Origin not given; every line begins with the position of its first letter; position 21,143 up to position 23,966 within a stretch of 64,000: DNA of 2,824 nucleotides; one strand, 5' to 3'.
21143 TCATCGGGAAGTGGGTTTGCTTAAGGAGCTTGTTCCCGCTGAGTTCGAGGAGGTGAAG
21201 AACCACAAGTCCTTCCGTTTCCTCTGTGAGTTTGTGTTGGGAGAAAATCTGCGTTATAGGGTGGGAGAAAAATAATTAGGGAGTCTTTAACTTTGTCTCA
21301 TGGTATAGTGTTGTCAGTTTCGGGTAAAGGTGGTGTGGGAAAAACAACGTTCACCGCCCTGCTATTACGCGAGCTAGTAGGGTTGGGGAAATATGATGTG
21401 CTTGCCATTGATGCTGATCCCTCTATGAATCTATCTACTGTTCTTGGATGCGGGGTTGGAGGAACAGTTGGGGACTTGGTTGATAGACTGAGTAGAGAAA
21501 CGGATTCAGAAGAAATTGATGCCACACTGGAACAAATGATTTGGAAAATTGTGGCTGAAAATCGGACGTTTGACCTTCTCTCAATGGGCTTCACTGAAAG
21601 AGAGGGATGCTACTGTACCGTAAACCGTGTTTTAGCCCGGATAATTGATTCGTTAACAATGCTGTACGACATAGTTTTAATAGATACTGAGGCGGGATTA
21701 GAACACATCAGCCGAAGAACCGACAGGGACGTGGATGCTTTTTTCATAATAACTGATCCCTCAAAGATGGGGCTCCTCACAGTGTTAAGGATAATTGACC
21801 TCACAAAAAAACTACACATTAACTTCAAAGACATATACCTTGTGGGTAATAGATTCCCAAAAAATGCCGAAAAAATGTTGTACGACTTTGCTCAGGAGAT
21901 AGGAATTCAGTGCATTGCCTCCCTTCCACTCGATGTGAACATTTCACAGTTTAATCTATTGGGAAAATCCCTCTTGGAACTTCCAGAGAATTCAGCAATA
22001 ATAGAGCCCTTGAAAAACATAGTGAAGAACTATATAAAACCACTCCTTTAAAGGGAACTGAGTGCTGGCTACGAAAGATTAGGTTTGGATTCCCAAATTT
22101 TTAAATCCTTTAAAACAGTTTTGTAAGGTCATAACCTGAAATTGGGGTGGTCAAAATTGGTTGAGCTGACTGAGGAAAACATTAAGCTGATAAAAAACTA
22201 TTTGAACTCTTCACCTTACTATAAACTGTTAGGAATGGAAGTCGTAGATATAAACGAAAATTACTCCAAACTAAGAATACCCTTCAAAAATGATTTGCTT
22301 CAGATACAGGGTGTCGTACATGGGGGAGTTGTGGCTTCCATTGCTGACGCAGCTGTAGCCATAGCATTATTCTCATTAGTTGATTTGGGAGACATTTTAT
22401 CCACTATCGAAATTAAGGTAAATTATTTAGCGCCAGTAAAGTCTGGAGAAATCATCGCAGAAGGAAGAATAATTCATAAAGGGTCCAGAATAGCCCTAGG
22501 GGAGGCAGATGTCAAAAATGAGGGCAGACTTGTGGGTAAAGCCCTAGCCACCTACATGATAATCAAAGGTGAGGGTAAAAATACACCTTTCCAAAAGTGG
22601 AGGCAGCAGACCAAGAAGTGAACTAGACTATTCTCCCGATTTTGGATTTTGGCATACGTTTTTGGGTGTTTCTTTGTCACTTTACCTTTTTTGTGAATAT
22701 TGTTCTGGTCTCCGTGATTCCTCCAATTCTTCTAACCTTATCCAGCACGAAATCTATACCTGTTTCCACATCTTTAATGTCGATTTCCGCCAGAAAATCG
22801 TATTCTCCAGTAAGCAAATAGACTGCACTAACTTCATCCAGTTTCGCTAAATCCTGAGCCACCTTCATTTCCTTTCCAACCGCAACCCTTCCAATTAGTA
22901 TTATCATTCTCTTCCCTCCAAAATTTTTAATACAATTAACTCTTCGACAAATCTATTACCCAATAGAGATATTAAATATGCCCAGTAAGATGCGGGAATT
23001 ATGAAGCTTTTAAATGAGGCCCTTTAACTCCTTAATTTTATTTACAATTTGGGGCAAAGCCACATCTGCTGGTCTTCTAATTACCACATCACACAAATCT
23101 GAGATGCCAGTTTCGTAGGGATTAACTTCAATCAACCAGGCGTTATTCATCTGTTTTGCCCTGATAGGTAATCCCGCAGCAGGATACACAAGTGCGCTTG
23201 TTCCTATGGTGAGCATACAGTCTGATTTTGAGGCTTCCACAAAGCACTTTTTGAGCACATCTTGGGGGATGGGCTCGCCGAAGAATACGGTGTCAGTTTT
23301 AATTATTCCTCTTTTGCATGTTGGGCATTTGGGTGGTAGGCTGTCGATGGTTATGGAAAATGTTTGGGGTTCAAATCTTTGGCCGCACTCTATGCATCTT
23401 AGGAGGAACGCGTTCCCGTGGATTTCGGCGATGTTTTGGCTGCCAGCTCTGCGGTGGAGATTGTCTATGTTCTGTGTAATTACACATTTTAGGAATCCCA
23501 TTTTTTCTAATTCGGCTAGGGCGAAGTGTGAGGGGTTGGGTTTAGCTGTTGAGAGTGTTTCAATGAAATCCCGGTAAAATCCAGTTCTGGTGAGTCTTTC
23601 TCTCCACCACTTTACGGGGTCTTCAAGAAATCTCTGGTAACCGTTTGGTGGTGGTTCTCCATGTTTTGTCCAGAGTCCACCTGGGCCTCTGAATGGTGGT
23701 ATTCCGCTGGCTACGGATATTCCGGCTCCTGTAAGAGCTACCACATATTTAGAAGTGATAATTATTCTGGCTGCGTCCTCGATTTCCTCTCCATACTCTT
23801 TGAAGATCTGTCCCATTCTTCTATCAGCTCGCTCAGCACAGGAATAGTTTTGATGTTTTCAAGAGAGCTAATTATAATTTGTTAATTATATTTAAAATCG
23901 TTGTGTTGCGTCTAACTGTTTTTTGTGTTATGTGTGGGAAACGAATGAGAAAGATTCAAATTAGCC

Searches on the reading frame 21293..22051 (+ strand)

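Call 49: search_protein_families(library=pfam, proteins=[window:21293-22051:+], max_evalue=0.001)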
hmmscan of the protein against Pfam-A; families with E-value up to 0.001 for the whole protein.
window:21293-22051:+ (252 aa): 5 families
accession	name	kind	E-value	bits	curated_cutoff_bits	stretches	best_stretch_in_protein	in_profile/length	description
PF01656.29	CbiA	-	8.9e-17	61.7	25.4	1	9-219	4-117/125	CobQ/CobB/MinD/ParA nucleotide binding domain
PF13614.12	AAA_31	-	1.6e-12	48.2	27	1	10-173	8-169/177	AAA domain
PF10609.15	ParA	-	6e-09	36.1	27.1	1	5-246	5-244/246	NUBPL iron-transfer P-loop NTPase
PF02374.21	ArsA_ATPase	-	1.8e-08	34.4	24.3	1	7-79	4-71/305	Anion-transporting ATPase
PF00142.24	Fer4_NifH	-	6.2e-07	29.6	25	1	7-246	3-243/271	4Fe-4S iron sulfur cluster binding proteins, NifH/frxC family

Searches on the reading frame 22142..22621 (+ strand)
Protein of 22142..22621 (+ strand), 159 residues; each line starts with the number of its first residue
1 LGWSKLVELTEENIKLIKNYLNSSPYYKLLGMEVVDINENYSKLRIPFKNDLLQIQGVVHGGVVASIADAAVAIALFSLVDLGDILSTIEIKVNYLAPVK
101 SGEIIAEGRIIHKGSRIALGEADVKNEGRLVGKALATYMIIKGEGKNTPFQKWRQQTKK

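Call 49: search_protein_families(library=pfam, proteins=[window:22142-22621:+], max_evalue=0.001)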
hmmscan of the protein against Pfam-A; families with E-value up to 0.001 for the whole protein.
window:22142-22621:+ (159 aa): 2 families
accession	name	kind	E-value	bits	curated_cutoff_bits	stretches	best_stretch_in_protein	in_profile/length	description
PF03061.28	4HBT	-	1.5e-15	57.7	20.6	1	56-131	1-77/79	Thioesterase superfamily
PF13622.12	4HBT_3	-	2.5e-07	31.3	24.3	1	56-139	8-83/83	Acyl-CoA thioesterase N-terminal domain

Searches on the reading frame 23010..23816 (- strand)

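Call 49: search_protein_families(library=pfam, proteins=[window:23010-23816:-], max_evalue=0.001)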
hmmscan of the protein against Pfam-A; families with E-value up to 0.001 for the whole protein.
window:23010-23816:- (268 aa): 2 families
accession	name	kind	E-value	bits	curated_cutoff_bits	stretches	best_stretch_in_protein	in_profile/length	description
PF02146.23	SIR2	-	1.3e-44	152.7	24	1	30-212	1-180/180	Sir2 family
PF09723.15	Zn_ribbon_8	-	0.00037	20.9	34.4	1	140-169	7-34/41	Zinc ribbon domain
